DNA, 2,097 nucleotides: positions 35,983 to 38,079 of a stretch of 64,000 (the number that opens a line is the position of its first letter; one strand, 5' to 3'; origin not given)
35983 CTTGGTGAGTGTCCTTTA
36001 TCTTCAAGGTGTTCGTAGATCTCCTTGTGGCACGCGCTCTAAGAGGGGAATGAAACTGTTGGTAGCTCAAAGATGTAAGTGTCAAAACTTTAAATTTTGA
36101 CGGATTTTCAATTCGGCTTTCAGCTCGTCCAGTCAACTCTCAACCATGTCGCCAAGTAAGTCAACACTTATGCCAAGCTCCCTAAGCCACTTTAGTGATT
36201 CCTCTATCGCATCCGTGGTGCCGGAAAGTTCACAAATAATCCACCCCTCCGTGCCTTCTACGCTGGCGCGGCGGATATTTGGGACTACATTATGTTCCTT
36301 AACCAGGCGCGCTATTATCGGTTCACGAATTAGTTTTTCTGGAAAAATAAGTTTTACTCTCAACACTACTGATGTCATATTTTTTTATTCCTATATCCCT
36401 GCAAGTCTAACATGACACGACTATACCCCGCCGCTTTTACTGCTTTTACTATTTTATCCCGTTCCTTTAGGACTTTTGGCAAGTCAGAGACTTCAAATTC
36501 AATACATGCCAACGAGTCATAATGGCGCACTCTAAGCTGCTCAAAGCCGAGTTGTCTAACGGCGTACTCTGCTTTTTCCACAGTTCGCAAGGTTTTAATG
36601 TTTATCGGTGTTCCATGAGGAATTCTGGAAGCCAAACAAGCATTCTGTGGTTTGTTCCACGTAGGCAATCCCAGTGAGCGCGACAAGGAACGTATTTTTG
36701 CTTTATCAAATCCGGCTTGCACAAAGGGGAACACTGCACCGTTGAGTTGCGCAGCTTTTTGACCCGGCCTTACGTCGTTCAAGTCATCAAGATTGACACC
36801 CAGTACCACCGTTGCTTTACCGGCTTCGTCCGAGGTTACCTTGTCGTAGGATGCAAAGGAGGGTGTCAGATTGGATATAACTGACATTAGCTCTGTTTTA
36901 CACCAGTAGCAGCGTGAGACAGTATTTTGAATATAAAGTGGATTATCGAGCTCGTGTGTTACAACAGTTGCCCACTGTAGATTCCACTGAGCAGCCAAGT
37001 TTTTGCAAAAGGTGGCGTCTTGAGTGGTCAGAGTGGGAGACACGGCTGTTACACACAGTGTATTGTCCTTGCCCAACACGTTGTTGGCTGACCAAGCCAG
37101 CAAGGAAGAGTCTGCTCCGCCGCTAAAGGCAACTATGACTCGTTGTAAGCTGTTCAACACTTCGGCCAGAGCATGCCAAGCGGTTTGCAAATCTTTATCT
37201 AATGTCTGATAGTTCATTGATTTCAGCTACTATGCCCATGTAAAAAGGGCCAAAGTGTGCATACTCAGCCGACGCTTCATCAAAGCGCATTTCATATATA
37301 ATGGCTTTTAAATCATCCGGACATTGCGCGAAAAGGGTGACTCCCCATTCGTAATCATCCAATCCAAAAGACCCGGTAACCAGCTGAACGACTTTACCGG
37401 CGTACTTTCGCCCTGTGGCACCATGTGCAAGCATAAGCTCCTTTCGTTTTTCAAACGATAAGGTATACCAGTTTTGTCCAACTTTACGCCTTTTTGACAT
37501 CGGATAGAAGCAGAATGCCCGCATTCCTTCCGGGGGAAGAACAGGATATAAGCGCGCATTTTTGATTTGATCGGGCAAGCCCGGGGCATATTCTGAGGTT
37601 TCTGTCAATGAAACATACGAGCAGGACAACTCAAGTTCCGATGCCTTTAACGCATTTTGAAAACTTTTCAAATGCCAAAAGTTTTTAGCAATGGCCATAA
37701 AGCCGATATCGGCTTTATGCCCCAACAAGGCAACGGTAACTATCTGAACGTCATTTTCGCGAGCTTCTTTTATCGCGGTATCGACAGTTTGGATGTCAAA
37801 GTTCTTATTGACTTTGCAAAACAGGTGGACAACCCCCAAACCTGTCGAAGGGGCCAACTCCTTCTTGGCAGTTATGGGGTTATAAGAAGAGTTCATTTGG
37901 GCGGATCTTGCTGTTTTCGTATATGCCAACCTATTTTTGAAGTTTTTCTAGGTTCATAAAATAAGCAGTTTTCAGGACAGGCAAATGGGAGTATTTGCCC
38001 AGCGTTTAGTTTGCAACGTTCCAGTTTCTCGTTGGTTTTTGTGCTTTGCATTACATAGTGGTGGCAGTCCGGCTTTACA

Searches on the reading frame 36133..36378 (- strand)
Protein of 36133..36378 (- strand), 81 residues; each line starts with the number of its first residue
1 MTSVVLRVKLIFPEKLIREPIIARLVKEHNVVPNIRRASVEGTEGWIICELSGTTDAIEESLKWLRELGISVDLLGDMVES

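Call 41: search_protein_families(library=ncbifam, proteins=[window:36133-36378:-], max_evalue=0.001)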
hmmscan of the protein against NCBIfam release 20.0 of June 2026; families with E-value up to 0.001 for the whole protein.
window:36133-36378:- (81 aa): 1 family
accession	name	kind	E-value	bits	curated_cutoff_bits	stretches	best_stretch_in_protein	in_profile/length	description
TIGR02314.1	ABC_MetN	equivalog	0.00023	20.3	499.7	1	6-76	267-341/343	methionine ABC transporter ATP-binding protein MetN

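Call 42: search_protein_families(library=pfam, proteins=[window:36133-36378:-], max_evalue=0.001)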
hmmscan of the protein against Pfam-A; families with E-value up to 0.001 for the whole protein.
window:36133-36378:- (81 aa): 1 family
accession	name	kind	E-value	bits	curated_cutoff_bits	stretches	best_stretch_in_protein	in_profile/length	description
PF09383.16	NIL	-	7.6e-17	61.4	24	1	7-72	2-71/73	NIL domain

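Call 74: find_homologous_proteins(query=window:36133-36378:-)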
Query window:36133-36378:- (81 aa): 41 proteins with E <= 0.001 among 41 candidates.
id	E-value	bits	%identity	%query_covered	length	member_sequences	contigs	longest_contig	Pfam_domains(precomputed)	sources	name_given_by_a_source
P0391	2.7e-44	166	100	100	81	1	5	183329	PF09383.17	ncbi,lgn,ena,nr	ncbi:MAG: NIL domain-containing protein [Actinobacteria bacterium]|nr:NIL domain-containing protein 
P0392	5.5e-26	108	67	93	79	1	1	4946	PF09383.17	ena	-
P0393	1.9e-25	106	67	100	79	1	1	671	PF09383.17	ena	-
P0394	4.2e-25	105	64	94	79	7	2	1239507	PF09383.17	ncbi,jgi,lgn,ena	jgi:ABC-type methionine transport system ATPase subunit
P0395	1.5e-24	103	67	93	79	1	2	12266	PF09383.17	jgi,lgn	jgi:ABC-type methionine transport system ATPase subunit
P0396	1.8e-24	103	60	93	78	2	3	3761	PF09383.17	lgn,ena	-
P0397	1.9e-24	103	62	100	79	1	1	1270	PF09383.17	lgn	-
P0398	5.5e-24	101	67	93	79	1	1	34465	PF09383.17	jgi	jgi:L-aspartate semialdehyde sulfurtransferase ferredoxin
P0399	7.5e-24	101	67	93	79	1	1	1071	PF09383.17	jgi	jgi:ABC-type methionine transport system ATPase subunit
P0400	1.2e-23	100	59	93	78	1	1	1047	PF09383.17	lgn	-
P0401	1.3e-23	100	62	94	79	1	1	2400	PF09383.17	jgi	jgi:hypothetical protein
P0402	1.4e-23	100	67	93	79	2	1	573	PF09383.17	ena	-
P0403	1.8e-23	100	62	94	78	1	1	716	PF09383.17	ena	-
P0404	1.8e-23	100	61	94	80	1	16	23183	PF09383.17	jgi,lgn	-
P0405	2.0e-23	99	67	93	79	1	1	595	PF09383.17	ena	-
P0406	2.0e-23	99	60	96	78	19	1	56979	PF09383.17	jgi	jgi:ABC-type methionine transport system ATPase subunit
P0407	2.5e-23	99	63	94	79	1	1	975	PF09383.17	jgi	jgi:ABC-type methionine transport system ATPase subunit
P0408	3.8e-23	99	67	93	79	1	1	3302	PF09383.17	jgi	jgi:L-aspartate semialdehyde sulfurtransferase ferredoxin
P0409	4.5e-23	98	62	94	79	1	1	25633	PF09383.17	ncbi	-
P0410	5.2e-23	98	59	100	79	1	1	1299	PF09383.17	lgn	-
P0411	5.2e-23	98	65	93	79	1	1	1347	PF09383.17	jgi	jgi:L-aspartate semialdehyde sulfurtransferase ferredoxin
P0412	6.4e-23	98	61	93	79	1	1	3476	PF09383.17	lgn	-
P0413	1.0e-22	97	67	93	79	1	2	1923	PF09383.17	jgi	jgi:L-aspartate semialdehyde sulfurtransferase ferredoxin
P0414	1.3e-22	97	63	94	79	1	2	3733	PF09383.17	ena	-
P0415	1.4e-22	97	65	93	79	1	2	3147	PF09383.17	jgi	jgi:L-aspartate semialdehyde sulfurtransferase ferredoxin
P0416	1.4e-22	97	64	95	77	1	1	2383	PF09383.17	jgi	jgi:ABC-type methionine transport system ATPase subunit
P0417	1.6e-22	97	63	94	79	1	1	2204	PF09383.17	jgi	jgi:ABC-type methionine transport system ATPase subunit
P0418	2.1e-22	96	64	94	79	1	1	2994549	PF09383.17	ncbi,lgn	-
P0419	2.8e-22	96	65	93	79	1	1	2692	PF09383.17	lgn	-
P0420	3.7e-22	95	64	93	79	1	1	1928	PF09383.17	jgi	jgi:L-aspartate semialdehyde sulfurtransferase ferredoxin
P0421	4.0e-22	95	64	93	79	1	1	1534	PF09383.17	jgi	jgi:L-aspartate semialdehyde sulfurtransferase ferredoxin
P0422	4.7e-22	95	63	94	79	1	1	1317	PF09383.17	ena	-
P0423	4.8e-22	95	59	94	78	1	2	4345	PF09383.17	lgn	-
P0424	5.3e-22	95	64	93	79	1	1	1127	PF09383.17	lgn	-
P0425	5.8e-22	95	62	100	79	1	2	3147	PF09383.17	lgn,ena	-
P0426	1.5e-21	93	64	93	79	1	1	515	PF09383.17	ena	-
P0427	1.8e-21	93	61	94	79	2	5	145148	PF09383.17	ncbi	ncbi:MAG: NIL domain-containing protein [Acidimicrobiales bacterium]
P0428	2.8e-21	93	64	93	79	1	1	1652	PF09383.17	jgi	jgi:ABC-type methionine transport system ATPase subunit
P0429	3.6e-21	92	61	94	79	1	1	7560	PF09383.17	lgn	-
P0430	1.7e-20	90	62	94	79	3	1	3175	PF09383.17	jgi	-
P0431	2.5e-16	77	62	74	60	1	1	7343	PF09383.17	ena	-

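Call 75: find_encoding_contigs(protein=P0418, flank=10000, max_places=1)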
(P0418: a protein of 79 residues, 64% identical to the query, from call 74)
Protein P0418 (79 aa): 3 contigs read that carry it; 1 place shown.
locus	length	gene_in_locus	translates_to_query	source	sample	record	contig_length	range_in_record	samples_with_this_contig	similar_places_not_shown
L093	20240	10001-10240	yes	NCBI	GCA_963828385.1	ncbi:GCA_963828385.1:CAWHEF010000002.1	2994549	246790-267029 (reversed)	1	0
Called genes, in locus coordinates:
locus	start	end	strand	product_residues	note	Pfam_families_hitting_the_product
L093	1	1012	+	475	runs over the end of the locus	PF00501:AMP-binding, PF13193:AMP-binding_C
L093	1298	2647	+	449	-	PF00877:NLPC_P60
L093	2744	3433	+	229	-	PF09360:zf-CDGSH, PF06902:Fer4_19 (weak), PF09360:zf-CDGSH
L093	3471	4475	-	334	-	PF07885:Ion_trans_2, PF02254:TrkA_N, PF02080:TrkA_C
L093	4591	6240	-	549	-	PF00150:Cellulase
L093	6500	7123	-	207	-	-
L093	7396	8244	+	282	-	PF00118:Cpn60_TCP1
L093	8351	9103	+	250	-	PF06778:Chlor_dismutase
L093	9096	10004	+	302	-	-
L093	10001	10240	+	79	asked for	PF09383:NIL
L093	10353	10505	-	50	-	-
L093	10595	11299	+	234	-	PF12535:Nudix_N, PF00293:NUDIX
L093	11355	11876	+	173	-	PF00583:Acetyltransf_1, PF13673:Acetyltransf_10 (weak), PF13508:Acetyltransf_7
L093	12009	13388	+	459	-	-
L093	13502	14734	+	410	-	PF02720:DUF222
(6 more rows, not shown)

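Call 76: find_encoding_contigs(protein=P0406, flank=10000, max_places=1)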
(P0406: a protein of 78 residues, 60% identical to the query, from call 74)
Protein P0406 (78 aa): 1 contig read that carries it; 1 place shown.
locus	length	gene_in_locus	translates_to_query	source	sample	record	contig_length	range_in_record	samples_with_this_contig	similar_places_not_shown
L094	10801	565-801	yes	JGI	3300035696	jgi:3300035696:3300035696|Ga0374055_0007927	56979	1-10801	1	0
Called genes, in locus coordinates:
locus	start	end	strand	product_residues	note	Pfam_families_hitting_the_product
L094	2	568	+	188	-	?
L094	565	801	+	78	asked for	PF09383:NIL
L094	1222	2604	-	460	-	PF00082:Peptidase_S8 (faint)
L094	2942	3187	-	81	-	PF14026:SCO4226-like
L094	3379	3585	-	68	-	-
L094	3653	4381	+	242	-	PF12535:Nudix_N, PF00293:NUDIX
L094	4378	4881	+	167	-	PF00583:Acetyltransf_1, PF13673:Acetyltransf_10 (weak), PF13508:Acetyltransf_7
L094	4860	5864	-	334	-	PF00892:EamA (faint), PF05653:Mg_trans_NIPA (faint)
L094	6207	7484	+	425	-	PF00285:Citrate_synt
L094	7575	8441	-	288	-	PF08032:SpoU_sub_bind, PF00588:SpoU_methylase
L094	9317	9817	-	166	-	PF02542:YgbB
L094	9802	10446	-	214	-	PF01128:IspD, PF12804:NTP_transf_3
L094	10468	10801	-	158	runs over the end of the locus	PF02559:CarD_TRCF_RID, PF21095:CarD_C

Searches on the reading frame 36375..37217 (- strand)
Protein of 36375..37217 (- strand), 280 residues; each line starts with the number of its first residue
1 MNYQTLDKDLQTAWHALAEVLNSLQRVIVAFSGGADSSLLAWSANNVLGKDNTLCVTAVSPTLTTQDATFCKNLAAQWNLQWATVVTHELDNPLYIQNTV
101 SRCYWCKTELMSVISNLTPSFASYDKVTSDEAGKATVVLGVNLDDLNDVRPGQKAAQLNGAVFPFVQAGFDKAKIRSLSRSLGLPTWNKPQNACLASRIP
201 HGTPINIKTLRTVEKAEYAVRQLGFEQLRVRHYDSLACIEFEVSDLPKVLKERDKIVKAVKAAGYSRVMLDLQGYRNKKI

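Call 41: search_protein_families(library=ncbifam, proteins=[window:36375-37217:-], max_evalue=0.001)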
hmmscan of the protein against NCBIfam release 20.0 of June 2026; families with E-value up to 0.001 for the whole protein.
window:36375-37217:- (280 aa): 6 families
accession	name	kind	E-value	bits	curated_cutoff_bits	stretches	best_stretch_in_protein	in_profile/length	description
TIGR00268.2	TIGR00268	equivalog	2.1e-79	266.4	150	1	15-278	4-256/259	ATP-dependent sacrificial sulfur transferase LarE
NF001138.1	PRK00143.1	equivalog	0.00016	20.7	284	0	26-100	1-69/345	tRNA 2-thiouridine(34) synthase MnmA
NF010587.0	PRK13980.1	equivalog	0.00018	20.8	255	1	23-85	30-92/267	NAD+ synthase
NF010588.0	PRK13981.1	equivalog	0.00039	18.9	479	1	22-81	283-342/546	NAD+ synthase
TIGR02432.1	lysidine_TilS_N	equivalog_domain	0.00074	19.5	93.6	0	26-84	1-63/189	tRNA lysidine(34) synthetase TilS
TIGR00552.1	nadE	equivalog_domain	0.00093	18.5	63.65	0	23-89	21-88/251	NAD(+) synthase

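Call 42: search_protein_families(library=pfam, proteins=[window:36375-37217:-], max_evalue=0.001)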
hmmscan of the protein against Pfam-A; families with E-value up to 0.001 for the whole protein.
window:36375-37217:- (280 aa): 3 families
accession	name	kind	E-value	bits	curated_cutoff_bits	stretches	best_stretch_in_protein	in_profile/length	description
PF02540.23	NAD_synthase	-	8.1e-06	25.6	21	1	24-85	18-79/242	NAD synthase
PF01171.26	ATP_bind_3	-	0.00036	20.7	27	1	27-83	2-62/182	PP-loop family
PF03054.22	tRNA_Me_trans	-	0.00041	20.5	20.6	0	25-105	1-77/202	tRNA methyl transferase HUP domain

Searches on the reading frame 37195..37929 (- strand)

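Call 41: search_protein_families(library=ncbifam, proteins=[window:37195-37929:-], max_evalue=0.001)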
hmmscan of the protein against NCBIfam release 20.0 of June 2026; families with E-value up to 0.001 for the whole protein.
window:37195-37929:- (244 aa): 3 families
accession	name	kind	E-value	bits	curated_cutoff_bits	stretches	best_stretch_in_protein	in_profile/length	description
NF008913.0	PRK12276.1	equivalog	6.7e-66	222.5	253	1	49-242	44-244/248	hydrogen peroxide-dependent heme synthase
NF007124.0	PRK09565.1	equivalog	7.9e-50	170.9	446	1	50-240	49-252/637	heme-binding protein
NF042928.1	HemQ_actino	equivalog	6.9e-16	58.2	235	1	46-240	26-215/220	hydrogen peroxide-dependent heme synthase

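Call 42: search_protein_families(library=pfam, proteins=[window:37195-37929:-], max_evalue=0.001)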
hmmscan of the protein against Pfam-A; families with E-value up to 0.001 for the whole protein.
window:37195-37929:- (244 aa): 1 family
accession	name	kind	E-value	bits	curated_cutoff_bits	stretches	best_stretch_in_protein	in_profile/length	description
PF06778.18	Chlor_dismutase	-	1.4e-48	165.5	25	1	47-233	6-187/189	Chlorite dismutase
